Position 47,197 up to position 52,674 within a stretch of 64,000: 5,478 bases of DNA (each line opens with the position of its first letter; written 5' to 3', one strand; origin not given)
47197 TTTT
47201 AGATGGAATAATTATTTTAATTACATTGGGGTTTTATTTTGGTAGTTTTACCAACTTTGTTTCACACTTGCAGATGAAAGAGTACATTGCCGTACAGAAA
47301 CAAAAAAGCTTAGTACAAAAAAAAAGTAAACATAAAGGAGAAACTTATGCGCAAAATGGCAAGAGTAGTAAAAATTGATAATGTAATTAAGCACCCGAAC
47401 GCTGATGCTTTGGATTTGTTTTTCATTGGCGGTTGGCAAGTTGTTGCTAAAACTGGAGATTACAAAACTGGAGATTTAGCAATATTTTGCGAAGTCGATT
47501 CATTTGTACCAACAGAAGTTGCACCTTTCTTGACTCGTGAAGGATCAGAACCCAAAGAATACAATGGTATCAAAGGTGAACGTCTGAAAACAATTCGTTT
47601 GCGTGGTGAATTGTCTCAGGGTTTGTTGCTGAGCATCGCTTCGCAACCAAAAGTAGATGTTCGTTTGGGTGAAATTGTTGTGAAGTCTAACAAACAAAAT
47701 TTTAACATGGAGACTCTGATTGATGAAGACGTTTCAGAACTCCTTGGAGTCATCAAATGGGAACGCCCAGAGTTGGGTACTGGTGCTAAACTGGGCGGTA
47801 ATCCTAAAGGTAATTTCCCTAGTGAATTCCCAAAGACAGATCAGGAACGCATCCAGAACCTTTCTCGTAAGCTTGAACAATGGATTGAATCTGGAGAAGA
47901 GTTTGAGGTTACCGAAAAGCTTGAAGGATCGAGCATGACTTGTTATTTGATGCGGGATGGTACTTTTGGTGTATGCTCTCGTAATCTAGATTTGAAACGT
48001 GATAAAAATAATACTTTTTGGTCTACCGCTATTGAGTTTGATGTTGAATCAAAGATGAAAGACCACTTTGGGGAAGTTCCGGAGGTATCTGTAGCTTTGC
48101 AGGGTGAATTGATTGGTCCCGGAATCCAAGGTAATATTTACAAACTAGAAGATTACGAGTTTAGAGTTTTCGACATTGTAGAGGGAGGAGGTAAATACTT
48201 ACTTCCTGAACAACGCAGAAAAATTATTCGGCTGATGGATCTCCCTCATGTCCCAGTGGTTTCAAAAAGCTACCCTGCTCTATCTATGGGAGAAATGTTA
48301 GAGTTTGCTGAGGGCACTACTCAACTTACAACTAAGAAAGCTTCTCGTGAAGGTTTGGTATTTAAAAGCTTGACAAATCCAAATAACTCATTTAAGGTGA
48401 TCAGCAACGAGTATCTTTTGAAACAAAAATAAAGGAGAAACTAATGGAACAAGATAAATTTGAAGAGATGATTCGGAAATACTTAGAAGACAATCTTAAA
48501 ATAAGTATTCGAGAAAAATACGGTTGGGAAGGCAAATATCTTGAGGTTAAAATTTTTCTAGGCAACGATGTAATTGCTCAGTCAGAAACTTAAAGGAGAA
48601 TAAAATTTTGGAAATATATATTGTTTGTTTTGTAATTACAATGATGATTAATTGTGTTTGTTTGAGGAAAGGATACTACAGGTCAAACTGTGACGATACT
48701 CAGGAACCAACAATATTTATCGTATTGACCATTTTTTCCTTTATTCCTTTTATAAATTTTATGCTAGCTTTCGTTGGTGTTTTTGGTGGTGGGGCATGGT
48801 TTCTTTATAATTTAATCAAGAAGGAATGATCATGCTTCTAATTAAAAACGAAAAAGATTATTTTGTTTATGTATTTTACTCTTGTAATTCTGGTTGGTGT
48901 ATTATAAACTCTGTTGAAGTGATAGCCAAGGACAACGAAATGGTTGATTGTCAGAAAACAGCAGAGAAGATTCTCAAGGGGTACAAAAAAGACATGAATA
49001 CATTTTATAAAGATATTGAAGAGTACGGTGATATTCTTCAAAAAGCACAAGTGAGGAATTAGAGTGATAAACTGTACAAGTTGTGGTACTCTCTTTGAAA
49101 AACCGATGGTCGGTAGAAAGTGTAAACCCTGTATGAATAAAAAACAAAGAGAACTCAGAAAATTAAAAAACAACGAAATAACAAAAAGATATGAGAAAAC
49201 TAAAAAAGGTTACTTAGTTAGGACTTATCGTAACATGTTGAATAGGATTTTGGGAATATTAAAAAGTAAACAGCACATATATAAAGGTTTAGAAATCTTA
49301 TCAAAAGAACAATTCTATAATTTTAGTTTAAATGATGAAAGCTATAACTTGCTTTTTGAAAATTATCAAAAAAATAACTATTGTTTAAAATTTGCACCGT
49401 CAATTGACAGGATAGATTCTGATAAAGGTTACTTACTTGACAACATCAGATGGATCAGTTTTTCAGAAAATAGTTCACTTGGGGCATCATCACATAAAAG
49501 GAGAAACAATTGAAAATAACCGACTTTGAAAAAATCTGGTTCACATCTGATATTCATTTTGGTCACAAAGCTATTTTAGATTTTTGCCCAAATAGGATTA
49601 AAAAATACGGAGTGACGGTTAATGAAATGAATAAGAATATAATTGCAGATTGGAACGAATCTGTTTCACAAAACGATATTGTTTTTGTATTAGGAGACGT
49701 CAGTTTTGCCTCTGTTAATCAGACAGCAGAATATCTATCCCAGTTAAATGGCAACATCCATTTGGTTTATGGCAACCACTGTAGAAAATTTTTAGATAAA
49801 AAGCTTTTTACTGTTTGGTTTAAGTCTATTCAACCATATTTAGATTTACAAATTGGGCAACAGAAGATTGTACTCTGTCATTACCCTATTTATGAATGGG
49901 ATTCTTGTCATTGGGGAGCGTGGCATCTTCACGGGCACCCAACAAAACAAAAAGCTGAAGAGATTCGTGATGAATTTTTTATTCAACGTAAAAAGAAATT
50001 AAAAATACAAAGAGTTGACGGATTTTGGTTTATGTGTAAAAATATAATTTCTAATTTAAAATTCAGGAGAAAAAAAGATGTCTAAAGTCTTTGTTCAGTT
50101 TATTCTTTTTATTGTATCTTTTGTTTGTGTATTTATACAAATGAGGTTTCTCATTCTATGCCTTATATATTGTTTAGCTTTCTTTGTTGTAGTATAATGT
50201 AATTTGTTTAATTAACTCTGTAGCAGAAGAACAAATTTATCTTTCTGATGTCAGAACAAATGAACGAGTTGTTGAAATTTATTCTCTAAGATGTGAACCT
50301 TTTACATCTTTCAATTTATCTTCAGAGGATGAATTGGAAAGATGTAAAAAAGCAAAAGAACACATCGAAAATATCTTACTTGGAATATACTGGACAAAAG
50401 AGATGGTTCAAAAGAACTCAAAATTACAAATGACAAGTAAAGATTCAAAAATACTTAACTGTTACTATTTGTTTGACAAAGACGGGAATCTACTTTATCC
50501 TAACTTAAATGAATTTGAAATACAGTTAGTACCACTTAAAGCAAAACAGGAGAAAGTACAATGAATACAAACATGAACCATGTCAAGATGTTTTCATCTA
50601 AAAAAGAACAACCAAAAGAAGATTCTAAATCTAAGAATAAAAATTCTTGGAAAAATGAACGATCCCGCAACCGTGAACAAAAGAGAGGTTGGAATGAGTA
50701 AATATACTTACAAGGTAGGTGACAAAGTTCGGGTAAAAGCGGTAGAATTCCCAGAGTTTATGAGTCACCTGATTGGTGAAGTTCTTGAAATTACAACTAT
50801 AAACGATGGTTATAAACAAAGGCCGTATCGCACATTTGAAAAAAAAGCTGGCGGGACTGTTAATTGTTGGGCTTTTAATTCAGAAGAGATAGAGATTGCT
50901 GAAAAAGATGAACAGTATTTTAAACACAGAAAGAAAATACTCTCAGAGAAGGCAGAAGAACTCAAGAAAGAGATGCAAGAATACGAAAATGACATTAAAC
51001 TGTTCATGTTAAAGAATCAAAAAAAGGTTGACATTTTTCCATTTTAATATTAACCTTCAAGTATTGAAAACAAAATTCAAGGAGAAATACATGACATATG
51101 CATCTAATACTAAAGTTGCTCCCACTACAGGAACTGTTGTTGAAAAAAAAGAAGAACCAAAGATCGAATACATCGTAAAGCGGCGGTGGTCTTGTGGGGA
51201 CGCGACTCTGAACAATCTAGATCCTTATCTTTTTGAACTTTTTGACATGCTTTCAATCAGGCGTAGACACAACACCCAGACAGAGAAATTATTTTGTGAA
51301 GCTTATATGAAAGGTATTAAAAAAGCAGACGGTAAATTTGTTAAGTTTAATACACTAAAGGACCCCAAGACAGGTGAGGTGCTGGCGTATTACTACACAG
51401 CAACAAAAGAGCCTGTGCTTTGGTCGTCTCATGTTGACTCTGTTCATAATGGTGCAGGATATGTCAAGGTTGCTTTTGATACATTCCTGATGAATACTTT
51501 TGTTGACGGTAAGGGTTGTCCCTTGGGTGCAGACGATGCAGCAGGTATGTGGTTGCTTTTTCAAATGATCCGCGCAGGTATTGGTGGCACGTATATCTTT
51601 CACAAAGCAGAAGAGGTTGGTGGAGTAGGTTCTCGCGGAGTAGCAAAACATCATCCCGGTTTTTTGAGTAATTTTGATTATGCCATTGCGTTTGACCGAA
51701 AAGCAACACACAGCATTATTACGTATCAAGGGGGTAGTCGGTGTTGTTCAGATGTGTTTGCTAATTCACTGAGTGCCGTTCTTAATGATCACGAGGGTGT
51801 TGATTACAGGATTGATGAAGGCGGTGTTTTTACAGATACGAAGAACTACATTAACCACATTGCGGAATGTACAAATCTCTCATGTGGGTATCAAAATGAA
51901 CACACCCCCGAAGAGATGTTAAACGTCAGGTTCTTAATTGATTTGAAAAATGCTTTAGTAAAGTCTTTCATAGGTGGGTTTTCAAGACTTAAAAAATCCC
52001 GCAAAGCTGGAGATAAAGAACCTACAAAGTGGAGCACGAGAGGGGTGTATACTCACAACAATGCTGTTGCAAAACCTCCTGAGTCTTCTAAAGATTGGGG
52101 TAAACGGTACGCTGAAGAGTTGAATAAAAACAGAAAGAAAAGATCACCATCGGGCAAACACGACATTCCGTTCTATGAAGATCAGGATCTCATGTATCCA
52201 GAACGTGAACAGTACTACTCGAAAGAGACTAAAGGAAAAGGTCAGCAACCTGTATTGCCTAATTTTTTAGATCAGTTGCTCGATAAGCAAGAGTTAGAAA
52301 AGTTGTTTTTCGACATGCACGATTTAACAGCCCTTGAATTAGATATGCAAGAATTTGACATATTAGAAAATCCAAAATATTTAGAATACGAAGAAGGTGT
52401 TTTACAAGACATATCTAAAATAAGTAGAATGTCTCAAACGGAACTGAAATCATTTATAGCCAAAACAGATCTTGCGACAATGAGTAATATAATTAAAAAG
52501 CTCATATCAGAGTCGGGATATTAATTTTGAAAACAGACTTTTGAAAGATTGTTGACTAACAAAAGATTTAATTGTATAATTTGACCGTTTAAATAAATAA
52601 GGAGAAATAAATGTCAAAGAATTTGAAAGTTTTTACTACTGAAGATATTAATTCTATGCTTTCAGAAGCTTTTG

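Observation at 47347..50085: RNA ligase fused to a tRNA-binding domain, with a nearby metallophosphoesterase: possible tRNA or RNA repair (anti-anticodon-nuclease) function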

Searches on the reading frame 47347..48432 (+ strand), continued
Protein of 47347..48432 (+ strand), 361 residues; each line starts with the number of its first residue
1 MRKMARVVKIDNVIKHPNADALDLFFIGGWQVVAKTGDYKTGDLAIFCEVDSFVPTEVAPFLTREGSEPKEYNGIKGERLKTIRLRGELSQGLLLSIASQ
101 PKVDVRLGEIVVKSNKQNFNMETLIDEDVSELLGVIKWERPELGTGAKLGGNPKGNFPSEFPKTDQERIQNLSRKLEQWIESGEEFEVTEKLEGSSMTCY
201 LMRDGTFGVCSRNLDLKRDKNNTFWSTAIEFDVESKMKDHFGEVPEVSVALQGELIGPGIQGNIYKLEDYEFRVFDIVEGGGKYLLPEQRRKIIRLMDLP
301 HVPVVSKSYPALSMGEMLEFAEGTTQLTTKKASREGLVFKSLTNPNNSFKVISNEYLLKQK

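Call 71: get_annotated_region(hit=H14, flank=6000)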
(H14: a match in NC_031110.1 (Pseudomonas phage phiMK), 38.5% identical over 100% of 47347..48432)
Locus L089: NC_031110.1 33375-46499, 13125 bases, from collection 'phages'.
description: Pseudomonas phage phiMK, complete genome.
organism: Pseudomonas phage phiMK (NCBI taxid 1815957)
taxonomy: Viruses; Duplodnaviria; Heunggongvirae; Uroviricota; Caudoviricetes; Pakpunavirus; Pakpunavirus MK
host: Pseudomonas aeruginosa PAO; source: -; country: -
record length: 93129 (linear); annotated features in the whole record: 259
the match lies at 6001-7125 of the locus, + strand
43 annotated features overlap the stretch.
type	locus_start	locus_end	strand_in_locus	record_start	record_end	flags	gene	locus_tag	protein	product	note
regulatory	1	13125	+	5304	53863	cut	-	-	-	terminator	Rho independent transcriptional terminator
tRNA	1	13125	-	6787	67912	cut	-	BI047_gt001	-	tRNA-Gly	-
CDS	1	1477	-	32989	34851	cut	-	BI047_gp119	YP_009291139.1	DNA primase/helicase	phiMK_gp71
CDS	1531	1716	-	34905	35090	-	-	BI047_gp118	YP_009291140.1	hypothetical protein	phiMK_gp72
CDS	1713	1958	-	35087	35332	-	-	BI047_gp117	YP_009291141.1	hypothetical protein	phiMK_gp73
CDS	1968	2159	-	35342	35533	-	-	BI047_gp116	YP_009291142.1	hypothetical protein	phiMK_gp74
regulatory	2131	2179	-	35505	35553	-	-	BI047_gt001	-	terminator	Rho independent transcriptional terminator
CDS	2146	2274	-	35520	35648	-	-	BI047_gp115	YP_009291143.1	hypothetical protein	phiMK_gp75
CDS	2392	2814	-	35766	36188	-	-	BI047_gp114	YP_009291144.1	hypothetical protein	phiMK_gp76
CDS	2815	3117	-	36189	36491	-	-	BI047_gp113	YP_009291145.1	hypothetical protein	phiMK_gp77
CDS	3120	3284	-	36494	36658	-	-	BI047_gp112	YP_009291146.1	hypothetical protein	phiMK_gp78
regulatory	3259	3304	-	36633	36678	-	-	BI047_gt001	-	promoter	sigma70 promoter element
CDS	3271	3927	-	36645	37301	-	-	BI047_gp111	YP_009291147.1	hypothetical protein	phiMK_gp79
regulatory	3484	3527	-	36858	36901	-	-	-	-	terminator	Rho independent transcriptional terminator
CDS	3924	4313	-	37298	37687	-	-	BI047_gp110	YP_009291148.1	hypothetical protein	phiMK_gp80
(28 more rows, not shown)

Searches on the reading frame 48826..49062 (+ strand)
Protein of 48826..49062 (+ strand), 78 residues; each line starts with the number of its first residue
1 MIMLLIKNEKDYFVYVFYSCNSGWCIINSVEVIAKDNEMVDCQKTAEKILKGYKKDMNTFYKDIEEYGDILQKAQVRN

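Call 3: search_protein_families(library=pfam, proteins=[window:48826-49062:+], max_evalue=0.01)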
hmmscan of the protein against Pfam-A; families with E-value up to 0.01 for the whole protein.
window:48826-49062:+ (78 aa): 0 families

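Call 4: search_protein_families(library=phrogs, proteins=[window:48826-49062:+], max_evalue=0.001)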
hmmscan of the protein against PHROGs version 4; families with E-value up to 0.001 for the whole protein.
window:48826-49062:+ (78 aa): 0 families

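Call 38: search_protein_families(library=phrogs, proteins=[window:48826-49062:+], max_evalue=0.001)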
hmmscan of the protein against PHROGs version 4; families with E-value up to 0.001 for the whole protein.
window:48826-49062:+ (78 aa): 0 families

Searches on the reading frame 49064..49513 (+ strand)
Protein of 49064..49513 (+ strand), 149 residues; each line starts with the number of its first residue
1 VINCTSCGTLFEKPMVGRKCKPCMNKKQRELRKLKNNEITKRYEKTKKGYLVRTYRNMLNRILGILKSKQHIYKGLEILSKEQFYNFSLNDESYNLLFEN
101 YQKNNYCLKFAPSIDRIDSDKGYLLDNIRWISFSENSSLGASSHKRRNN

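Call 3: search_protein_families(library=pfam, proteins=[window:49064-49513:+], max_evalue=0.01)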
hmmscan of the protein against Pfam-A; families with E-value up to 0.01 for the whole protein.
window:49064-49513:+ (149 aa): 0 families

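Call 4: search_protein_families(library=phrogs, proteins=[window:49064-49513:+], max_evalue=0.001)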
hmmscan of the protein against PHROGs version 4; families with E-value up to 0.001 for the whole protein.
window:49064-49513:+ (149 aa): 5 families
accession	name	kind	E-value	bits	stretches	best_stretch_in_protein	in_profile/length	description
phrog_1035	-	DNA, RNA and nucleotide metabolism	1.5e-14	55.5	1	2-144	64-215/271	endonuclease VII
phrog_3322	-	DNA, RNA and nucleotide metabolism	8.2e-09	36.5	1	25-144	22-138/162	endonuclease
phrog_374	-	DNA, RNA and nucleotide metabolism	3.7e-07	30.3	1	7-146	227-358/617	HNH endonuclease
phrog_3377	-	DNA, RNA and nucleotide metabolism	7.5e-07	30.2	1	43-138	6-92/196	HNH endonuclease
phrog_8790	-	DNA, RNA and nucleotide metabolism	9.3e-05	23.5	1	33-145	7-108/241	restriction endonuclease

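Call 29: search_protein_families(library=ncbifam, proteins=[window:49064-49513:+], max_evalue=0.001)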
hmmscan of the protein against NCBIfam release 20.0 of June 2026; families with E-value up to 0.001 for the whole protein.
window:49064-49513:+ (149 aa): 0 families

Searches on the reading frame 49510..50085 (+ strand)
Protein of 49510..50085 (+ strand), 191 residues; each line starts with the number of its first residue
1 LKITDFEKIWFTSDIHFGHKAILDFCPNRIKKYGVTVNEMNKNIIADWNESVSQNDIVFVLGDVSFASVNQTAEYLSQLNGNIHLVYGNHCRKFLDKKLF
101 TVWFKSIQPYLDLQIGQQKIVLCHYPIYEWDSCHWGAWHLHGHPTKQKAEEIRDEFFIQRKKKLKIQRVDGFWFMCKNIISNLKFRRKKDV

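Call 3: search_protein_families(library=pfam, proteins=[window:49510-50085:+], max_evalue=0.01)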
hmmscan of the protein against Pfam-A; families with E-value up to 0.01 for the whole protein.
window:49510-50085:+ (191 aa): 2 families
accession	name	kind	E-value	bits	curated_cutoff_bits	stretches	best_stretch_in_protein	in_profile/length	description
PF00149.33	Metallophos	-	5.1e-07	30.8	21.5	1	8-158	2-141/191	Calcineurin-like phosphoesterase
PF12850.12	Metallophos_2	-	7.3e-06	26.5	27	1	12-132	6-91/154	Calcineurin-like phosphoesterase superfamily domain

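Call 4: search_protein_families(library=phrogs, proteins=[window:49510-50085:+], max_evalue=0.001)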
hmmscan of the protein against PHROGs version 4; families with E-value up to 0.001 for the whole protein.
window:49510-50085:+ (191 aa): 1 family
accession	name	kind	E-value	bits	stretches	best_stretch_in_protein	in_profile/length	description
phrog_547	-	other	1e-41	143.7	1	3-143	25-164/245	phosphoesterase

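Call 22: search_dna_similar(query=window:49510-50085:+, collection=phages, mode=protein, max_rows=25)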
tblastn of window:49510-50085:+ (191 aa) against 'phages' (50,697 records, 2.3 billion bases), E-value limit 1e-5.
Records with a match: 1458; places in all: 1470; records where one place covers at least 80% of the query: 56.
Best place of each record, by identity: <60% 1458.
By first word of the organism name: Vibrio 373; Escherichia 209; Pseudomonas 181; Staphylococcus 119; Enterococcus 74; Bacillus 57; Listeria 56; Klebsiella 39; Arthrobacter 31; Streptomyces 30; and 57 more.
By host as written in the record: - 394; Escherichia coli 62; Pseudomonas aeruginosa 51; Listeria monocytogenes 45; Staphylococcus aureus 39; Vibrio harveyi BAA-1116 36; Escherichia coli K-12 MG1655 30; Pseudomonas aeruginosa PAO1 27; and 323 more.
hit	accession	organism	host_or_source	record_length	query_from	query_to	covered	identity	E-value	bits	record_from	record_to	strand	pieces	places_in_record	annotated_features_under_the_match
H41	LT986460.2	Pseudomonas phage GP100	-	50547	10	143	70%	47.0%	5e-32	126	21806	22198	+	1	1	Metallophosphatase domain protein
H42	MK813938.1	Aeromonas phage 2L372X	Aeromonas hydrophila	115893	1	143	75%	43.4%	2e-27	113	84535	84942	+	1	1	2L372X_150: hypothetical protein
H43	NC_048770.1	Aeromonas phage 2L372X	Aeromonas hydrophila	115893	1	143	75%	43.4%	2e-27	113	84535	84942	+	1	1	2L372X_150: phosphoesterase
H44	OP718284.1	Aeromonas phage vB_AceP_PAc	Aeromonas caviae AC-CY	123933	1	143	75%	43.4%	3e-27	112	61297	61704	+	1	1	hypothetical protein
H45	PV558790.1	Variovorax phage V45v66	Variovorax sp. SCN45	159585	7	143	72%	45.1%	7e-31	123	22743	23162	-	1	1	record has no annotation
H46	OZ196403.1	Vibrio phage K354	Seawater and oysters mix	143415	8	179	90%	35.5%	4e-23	101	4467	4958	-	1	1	phosphoesterase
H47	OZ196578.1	Vibrio phage K408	Seawater and oysters mix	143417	8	179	90%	35.5%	4e-23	101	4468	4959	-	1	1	phosphoesterase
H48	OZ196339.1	Vibrio phage K406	Seawater and oysters mix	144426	8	179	90%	35.5%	4e-23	101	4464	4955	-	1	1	phosphoesterase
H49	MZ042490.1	Stenotrophomonas phage BUCT608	Stenotrophomonas maltophilia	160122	6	150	76%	41.8%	3e-26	110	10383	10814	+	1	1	phosphoesterase | hypothetical protein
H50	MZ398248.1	Stenotrophomonas phage BUCT608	Stenotrophomonas maltophilia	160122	6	150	76%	41.8%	3e-26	110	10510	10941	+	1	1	hypothetical protein (x2)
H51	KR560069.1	Stenotrophomonas phage IME-SM1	Stenotrophomonas sp.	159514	6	150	76%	41.8%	3e-26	110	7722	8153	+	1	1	phosphohydrolase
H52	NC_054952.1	Stenotrophomonas phage IME-SM1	Stenotrophomonas sp.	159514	6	150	76%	41.8%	3e-26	110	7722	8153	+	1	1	phosphoesterase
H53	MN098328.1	Stenotrophomonas phage Mendera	Stenotrophomonas maltophilia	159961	6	150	76%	41.8%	3e-26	110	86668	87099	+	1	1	phosphoesterase | hypothetical protein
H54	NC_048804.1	Stenotrophomonas phage Mendera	Stenotrophomonas maltophilia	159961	6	150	76%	41.8%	3e-26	110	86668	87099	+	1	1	phosphoesterase | hypothetical protein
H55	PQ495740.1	Aeromonas phage PhAER-3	Aeromonas sp.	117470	1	143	75%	42.0%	4e-27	112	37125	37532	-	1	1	hypothetical protein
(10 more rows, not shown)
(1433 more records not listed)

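Call 23: search_solved_structures(query=window:49510-50085:+, max_evalue=1, show_alignments=2)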
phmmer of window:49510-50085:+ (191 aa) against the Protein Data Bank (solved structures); distinct sequences matched with E-value up to 1: 3.
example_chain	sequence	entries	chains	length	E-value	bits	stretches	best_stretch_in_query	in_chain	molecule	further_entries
1xm7_A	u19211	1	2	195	0.0016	21.4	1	9-127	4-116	hypothetical protein aq_1665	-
2dxl_A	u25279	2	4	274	0.24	14.3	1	29-111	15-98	Phosphohydrolase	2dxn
2zo9_B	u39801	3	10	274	0.24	14.3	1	29-111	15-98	Phosphohydrolase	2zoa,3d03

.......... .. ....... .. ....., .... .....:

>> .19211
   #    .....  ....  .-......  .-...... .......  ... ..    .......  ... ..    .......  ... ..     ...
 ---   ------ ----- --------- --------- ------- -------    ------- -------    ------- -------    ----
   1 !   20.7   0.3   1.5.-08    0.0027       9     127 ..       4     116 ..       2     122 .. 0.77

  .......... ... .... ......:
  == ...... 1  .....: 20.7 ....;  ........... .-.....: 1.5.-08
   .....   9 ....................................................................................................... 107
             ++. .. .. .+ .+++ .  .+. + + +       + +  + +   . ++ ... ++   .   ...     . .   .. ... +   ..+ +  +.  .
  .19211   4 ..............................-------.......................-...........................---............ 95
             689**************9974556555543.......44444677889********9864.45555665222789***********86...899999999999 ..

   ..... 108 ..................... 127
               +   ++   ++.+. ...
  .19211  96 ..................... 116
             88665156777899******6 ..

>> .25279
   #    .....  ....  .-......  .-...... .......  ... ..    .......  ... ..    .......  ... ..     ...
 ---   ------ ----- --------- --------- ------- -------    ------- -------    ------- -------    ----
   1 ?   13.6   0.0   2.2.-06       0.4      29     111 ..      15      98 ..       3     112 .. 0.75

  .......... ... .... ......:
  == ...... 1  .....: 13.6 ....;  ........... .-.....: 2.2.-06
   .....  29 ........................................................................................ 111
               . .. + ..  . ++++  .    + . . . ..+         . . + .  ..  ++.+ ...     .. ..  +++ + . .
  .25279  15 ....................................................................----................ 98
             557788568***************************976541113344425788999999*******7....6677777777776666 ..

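Call 29: search_protein_families(library=ncbifam, proteins=[window:49510-50085:+], max_evalue=0.001)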
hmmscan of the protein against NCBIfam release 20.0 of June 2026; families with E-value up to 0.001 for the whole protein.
window:49510-50085:+ (191 aa): 0 families

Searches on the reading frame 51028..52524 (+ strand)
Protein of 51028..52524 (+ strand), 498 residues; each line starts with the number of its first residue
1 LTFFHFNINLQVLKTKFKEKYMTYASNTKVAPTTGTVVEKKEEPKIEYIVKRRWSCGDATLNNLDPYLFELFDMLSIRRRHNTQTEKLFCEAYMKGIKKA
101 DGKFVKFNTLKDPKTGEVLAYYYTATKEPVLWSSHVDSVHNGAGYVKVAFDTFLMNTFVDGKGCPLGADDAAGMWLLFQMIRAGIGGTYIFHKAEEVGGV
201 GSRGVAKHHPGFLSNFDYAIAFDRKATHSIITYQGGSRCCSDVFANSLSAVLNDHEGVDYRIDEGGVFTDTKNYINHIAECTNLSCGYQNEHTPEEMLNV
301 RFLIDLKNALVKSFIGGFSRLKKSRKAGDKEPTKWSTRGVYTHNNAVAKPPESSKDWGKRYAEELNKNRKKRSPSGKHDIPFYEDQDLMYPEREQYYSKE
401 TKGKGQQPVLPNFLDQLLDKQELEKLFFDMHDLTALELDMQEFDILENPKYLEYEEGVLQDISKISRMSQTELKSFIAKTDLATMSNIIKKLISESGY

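Call 3: search_protein_families(library=pfam, proteins=[window:51028-52524:+], max_evalue=0.01)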
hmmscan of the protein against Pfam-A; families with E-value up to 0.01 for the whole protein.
window:51028-52524:+ (498 aa): 1 family
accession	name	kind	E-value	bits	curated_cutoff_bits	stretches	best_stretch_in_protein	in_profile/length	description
PF04389.22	Peptidase_M28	-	0.00019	21.7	21.3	1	125-246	10-120/193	Peptidase family M28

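Call 4: search_protein_families(library=phrogs, proteins=[window:51028-52524:+], max_evalue=0.001)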
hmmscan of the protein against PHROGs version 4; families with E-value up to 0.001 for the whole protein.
window:51028-52524:+ (498 aa): 2 families
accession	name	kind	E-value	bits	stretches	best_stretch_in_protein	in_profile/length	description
phrog_4191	-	other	1.9e-62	212.3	1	71-374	8-297/342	peptidase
phrog_34186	-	unknown function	6.8e-05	23.3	1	121-300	57-231/368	-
